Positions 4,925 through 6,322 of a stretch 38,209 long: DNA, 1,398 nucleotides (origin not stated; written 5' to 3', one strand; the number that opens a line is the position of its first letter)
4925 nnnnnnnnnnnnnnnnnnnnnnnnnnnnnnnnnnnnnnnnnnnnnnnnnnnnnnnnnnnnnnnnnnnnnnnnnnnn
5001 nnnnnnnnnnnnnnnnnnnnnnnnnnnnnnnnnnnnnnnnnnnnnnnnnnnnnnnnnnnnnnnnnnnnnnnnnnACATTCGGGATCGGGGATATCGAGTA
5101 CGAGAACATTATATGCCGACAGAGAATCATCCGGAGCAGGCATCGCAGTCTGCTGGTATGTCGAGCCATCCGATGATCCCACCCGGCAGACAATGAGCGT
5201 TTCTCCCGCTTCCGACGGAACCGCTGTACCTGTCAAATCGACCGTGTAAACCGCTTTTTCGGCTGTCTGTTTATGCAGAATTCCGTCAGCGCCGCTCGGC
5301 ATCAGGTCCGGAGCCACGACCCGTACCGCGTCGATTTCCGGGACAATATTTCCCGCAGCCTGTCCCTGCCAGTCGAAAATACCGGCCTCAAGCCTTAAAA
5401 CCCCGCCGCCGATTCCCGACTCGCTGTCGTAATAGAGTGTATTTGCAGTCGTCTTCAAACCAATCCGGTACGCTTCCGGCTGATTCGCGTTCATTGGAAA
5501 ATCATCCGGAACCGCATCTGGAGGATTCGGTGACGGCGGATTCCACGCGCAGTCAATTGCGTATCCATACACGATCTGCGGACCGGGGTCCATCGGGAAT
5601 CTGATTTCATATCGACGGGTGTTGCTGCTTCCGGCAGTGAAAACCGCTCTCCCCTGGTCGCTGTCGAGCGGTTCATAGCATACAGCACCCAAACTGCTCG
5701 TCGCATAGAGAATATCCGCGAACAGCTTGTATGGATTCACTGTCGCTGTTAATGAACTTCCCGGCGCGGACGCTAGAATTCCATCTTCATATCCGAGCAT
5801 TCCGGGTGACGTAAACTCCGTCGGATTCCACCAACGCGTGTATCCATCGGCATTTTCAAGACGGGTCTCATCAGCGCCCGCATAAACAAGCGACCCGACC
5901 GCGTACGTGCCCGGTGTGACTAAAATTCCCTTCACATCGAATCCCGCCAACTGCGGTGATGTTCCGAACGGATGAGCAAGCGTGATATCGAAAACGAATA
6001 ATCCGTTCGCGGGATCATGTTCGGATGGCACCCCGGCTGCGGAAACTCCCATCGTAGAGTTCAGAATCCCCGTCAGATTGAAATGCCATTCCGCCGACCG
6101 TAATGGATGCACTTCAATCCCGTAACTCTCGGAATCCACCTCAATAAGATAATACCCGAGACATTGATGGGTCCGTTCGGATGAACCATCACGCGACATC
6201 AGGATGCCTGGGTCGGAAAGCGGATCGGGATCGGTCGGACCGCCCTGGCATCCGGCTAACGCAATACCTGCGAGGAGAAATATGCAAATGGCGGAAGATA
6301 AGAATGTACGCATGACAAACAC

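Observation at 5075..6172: Conserved ~365-aa N-terminal module that I cannot assign to a named family, with an invariant H-x-C at its start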

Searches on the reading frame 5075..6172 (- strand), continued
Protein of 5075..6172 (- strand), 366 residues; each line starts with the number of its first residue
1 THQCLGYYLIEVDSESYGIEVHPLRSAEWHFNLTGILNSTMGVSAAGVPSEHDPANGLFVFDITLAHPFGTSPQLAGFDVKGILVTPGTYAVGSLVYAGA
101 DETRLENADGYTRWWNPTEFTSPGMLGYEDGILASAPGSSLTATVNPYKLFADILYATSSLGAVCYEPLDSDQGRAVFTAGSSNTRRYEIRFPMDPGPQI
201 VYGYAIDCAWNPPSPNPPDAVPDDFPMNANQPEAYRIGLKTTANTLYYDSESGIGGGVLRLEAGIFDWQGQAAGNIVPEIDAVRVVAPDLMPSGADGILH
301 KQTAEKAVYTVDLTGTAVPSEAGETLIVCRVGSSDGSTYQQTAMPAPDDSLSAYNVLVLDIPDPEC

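Call 56: fold_search(model_id=the predicted structure, library=viral)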
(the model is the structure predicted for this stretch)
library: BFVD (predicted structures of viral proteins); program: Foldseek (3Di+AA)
matches with E <= 10: 500; with E <= 0.001: 0
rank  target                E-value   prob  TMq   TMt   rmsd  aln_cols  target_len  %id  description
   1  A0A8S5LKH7            7.8e-03  0.99  0.18  0.39   6.8       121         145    9  Uncharacterized protein [Siphoviridae sp. ctnhN1]
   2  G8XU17                1.7e-02  0.35  0.21  0.23  18.8       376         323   11  Membrane protein UL148 [Simian cytomegalovirus (strain Colburn)]
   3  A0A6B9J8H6            1.8e-02  0.28  0.19  0.09  23.8       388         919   10  (no name in the UniProt tables at hand)
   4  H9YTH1                2.9e-02  0.21  0.18  0.14  22.6       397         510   10  (no name in the UniProt tables at hand)
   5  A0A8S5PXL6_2          3.1e-02  0.04  0.10  0.05  25.4       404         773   12  Uncharacterized protein [Myoviridae sp. ctgsk7]
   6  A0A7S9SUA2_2          4.1e-02  0.12  0.16  0.07  30.9       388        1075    9  Crassvirus muzzle protein C-terminal domain-containing protein [Virus NIOZ-UU157]
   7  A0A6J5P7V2            4.1e-02  0.08  0.09  0.14  18.4       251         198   11  Uncharacterized protein [uncultured Caudovirales phage]
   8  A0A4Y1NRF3            6.0e-02  0.07  0.14  0.11  17.8       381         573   10  Tail spike protein [Erwinia phage vB_EhrS_59]
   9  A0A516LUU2            6.4e-02  0.47  0.17  0.35  17.2       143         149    8  (no name in the UniProt tables at hand)
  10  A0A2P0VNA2            6.4e-02  0.12  0.17  0.09  20.2       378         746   10  Uncharacterized protein [Tetraselmis virus 1]
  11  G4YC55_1              7.1e-02  0.04  0.11  0.04  27.9       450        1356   10  (no name in the UniProt tables at hand)
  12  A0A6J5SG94            7.5e-02  0.06  0.12  0.09  18.5       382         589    9  Uncharacterized protein [uncultured Caudovirales phage]
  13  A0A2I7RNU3            7.5e-02  0.04  0.12  0.06  23.2       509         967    7  (no name in the UniProt tables at hand)
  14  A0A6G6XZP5            8.9e-02  0.75  0.20  0.45   9.2       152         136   11  (no name in the UniProt tables at hand)
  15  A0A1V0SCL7            9.9e-02  0.44  0.18  0.25   8.2       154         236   10  Uncharacterized protein [Indivirus ILV1]
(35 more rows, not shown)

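Call 62: search_protein_families(library=pfam, alignment_id=A7, max_evalue=0.00001)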
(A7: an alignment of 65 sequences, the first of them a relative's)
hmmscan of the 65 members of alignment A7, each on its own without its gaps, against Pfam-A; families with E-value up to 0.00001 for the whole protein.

A. member 1, L053:7673-11371:+ (1233 aa): 0 families

B. families by the number of members that match (of 65 scanned): 132 families (the first 25 are shown)
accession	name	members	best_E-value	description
PF08309.17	LVIVD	3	3.6e-68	LVIVD repeat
PF02310.24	B12-binding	3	4.1e-23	B12 binding domain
PF07940.18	Hepar_II_III_C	3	4e-08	Heparinase II/III-like, C-terminal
PF00873.25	ACR_tran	2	1.1e-136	AcrB/AcrD/AcrF family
PF07733.18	DNA_pol3_alpha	2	1.4e-98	Bacterial DNA polymerase III alpha NTPase domain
PF02574.22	S-methyl_trans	2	2.2e-74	Homocysteine S-methyltransferase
PF00580.27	UvrD-helicase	2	3.6e-63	UvrD/REP helicase N-terminal domain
PF02811.25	PHP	2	2.3e-56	PHP domain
PF03065.20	Glyco_hydro_57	2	1.3e-54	Glycosyl hydrolase family 57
PF13424.12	TPR_12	2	1.5e-48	Tetratricopeptide repeat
PF14691.11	Fer4_20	2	1.2e-42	Dihydroprymidine dehydrogenase domain II, 4Fe-4S cluster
PF00082.27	Peptidase_S8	2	3.8e-41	Subtilase family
PF00809.28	Pterin_bind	2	5.3e-38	Pterin binding enzyme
PF13361.12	UvrD_C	2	3.1e-32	UvrD-like helicase C-terminal domain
PF07992.20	Pyr_redox_2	2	4.3e-32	Pyridine nucleotide-disulphide oxidoreductase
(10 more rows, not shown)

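Call 66: find_homologous_proteins(query=A3, max_evalue=0.00001)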
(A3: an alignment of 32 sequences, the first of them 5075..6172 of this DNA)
Query A3 (32 sequences) (366 aa, profile of the alignment): 54 proteins with E <= 0.00001 among 8000 candidates.
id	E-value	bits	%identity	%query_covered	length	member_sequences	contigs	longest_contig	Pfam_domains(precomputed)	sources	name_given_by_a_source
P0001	6.0e-163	560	61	100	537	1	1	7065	-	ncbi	-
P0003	6.4e-162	557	53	99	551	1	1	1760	-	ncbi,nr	ncbi:MAG TPA: hypothetical protein ENN67_04860, partial [Firmicutes bacterium]|nr:hypothetical prote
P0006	4.3e-155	534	51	99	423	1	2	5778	-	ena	-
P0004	3.2e-152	525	52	99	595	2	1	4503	-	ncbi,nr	ncbi:hypothetical protein KAU08_12710, partial [bacterium]|nr:hypothetical protein [bacterium]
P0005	2.5e-150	519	55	100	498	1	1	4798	-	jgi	jgi:hypothetical protein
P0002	2.2e-147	509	60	92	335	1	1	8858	-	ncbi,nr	ncbi:MAG TPA: hypothetical protein ENN67_05940, partial [Firmicutes bacterium]|nr:hypothetical prote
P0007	3.7e-139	482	56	85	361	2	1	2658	-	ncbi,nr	ncbi:hypothetical protein KAU08_02110, partial [bacterium]|nr:hypothetical protein [bacterium]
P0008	9.0e-122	425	60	72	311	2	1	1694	-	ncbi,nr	ncbi:hypothetical protein KAU08_08370, partial [bacterium]|nr:hypothetical protein [bacterium]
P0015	8.0e-120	418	39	99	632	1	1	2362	-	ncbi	-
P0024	2.0e-115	404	30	99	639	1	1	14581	-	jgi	jgi:hypothetical protein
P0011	6.3e-115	402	43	77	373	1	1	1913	-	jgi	-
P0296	1.5e-112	395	40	96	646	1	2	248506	-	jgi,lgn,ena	-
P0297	6.0e-111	389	40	97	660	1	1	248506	-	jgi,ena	-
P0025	3.9e-110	387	37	74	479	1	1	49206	-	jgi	-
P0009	6.7e-108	379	56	73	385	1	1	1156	-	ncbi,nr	ncbi:hypothetical protein KAU08_11185, partial [bacterium]|nr:hypothetical protein [bacterium]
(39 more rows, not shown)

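Call 69: find_encoding_contigs(protein=P0297, flank=10000, max_places=2)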
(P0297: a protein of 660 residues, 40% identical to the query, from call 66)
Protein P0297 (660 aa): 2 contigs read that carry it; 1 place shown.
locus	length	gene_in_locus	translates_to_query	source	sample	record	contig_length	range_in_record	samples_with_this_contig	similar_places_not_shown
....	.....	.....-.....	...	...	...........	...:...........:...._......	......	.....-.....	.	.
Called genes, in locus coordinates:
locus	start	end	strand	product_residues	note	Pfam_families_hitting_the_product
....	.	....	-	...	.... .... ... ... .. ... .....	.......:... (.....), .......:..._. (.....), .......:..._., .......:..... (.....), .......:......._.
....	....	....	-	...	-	-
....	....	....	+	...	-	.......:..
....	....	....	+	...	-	-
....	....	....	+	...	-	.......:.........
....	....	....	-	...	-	-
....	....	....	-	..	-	-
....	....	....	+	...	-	-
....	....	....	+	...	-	-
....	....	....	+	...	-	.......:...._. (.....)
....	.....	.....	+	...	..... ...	-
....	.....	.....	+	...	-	-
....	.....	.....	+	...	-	-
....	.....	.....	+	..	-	-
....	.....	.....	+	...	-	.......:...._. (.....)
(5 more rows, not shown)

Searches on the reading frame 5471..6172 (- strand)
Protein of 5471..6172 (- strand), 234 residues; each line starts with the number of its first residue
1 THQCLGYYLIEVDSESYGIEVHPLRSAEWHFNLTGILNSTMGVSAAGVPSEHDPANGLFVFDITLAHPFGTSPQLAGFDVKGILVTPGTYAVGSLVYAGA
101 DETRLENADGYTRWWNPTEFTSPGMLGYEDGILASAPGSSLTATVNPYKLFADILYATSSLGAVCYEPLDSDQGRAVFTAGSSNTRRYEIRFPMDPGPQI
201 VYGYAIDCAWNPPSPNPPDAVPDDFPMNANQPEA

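Call 46: predict_structure(alignment_id=A6)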
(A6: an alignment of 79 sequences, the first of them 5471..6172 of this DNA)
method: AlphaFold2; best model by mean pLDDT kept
length: 234 residues; sequences in the alignment: 79
mean_pLDDT: 91.9   pTM: 0.86
mean pLDDT of the five models: 91.9, 90.9, 89.8, 88.4, 87.9
residues with pLDDT >= 90: 186; 70-90: 32; 50-70: 15; < 50: 1
segments of 3 or more residues with pLDDT < 50: none
pLDDT, mean of each block of 10 residues (from residue 1): 61 90 69 88 96 98 96 95 98 94 97 92 90 95 97 98 94 96 98 97 95 96 93 68
secondary structure, 60 per line:
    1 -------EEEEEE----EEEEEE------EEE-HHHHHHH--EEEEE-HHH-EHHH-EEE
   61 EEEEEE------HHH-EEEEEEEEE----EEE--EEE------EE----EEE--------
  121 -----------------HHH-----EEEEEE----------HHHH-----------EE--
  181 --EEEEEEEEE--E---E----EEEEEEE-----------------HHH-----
elements in order: E8-13 E18-23 E30-32 H34-40 E43-47 E58-66 E77-85 E90-92 E95-97 E110-112 E146-151 H162-165 E183-191 E203-209
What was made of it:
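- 5471..6172 (-): Copy 1 module domain 1 (aa 65-298). A beta-sandwich with long ordered loops that holds most family-invariant residues, including (A/P)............, HPF and GFDV(K/R)G. AF2 pLDDT 91.9, pTM 0.86 (call 46).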

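Call 48: fold_search(model_id=the predicted structure, library=pdb)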
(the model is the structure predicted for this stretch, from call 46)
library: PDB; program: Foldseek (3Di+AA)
matches with E <= 10: 677; with E <= 0.001: 0
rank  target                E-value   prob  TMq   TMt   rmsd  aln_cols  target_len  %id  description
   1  9ug7_D                4.4e-02  0.11  0.11  0.14  18.3       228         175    8  Structure of sulfonamide synthase SbzM from Actinokineospora mzabensis (released 2026-03-04)
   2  1lr5_A                7.0e-02  0.08  0.12  0.15  18.6       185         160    7  Crystal structure of auxin binding protein (released 2002-06-19)
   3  6a55_A                8.3e-02  0.11  0.12  0.19  16.2       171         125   12  Crystal structure of DddK mutant Y122A (released 2019-02-20)
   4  6a54_A                9.3e-02  0.10  0.10  0.17  15.5       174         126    9  Crystal structure of DddK mutant Y64A (released 2019-02-20)
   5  9ug7_A                1.1e-01  0.10  0.11  0.14  17.2       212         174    7  Structure of sulfonamide synthase SbzM from Actinokineospora mzabensis (released 2026-03-04)
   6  3cjx_D                1.2e-01  0.11  0.12  0.17  17.5       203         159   14  Crystal structure of a protein of unknown function with a cupin-like fold (reut_b4571) from ralstonia eutropha jmp134  (released 2008-03-25)
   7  3p1i_C                1.2e-01  0.07  0.12  0.15  16.7       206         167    7  Ligand binding domain of human ephrin type-B receptor 3 (released 2011-01-19)
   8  5tfz_A                1.4e-01  0.11  0.12  0.20  16.3       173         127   10  Crystal structure of the dimethylsulfoniopropionate (DMSP) lyase DddK complexed with nickel and diacrylate (released 2017-06-14)
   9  3cjx_B                1.5e-01  0.10  0.12  0.17  17.6       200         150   14  Crystal structure of a protein of unknown function with a cupin-like fold (reut_b4571) from ralstonia eutropha jmp134  (released 2008-03-25)
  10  9ug7_C                1.5e-01  0.06  0.10  0.13  17.5       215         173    8  Structure of sulfonamide synthase SbzM from Actinokineospora mzabensis (released 2026-03-04)
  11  1lr5_B                1.5e-01  0.06  0.12  0.16  19.0       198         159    7  Crystal structure of auxin binding protein (released 2002-06-19)
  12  6a53_A                1.6e-01  0.11  0.12  0.20  16.3       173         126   10  Crystal structure of DddK (released 2019-02-20)
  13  8trv_A                1.8e-01  0.08  0.19  0.16  17.4       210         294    8  Structure of the EphA2 LBDCRD bound to FabS1C_C1 (released 2024-07-17)
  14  3p1i_B                1.8e-01  0.02  0.09  0.11  15.8       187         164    9  Ligand binding domain of human ephrin type-B receptor 3 (released 2011-01-19)
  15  6nkp_A                1.9e-01  0.04  0.13  0.16  17.5       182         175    9  EphA2 LBD in complex with bA-WLA-YSKbio peptide (released 2019-05-01)
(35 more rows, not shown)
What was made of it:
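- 5471..6172 (-): Best Foldseek PDB hit has E 0.044, prob 0.11 (call 48).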
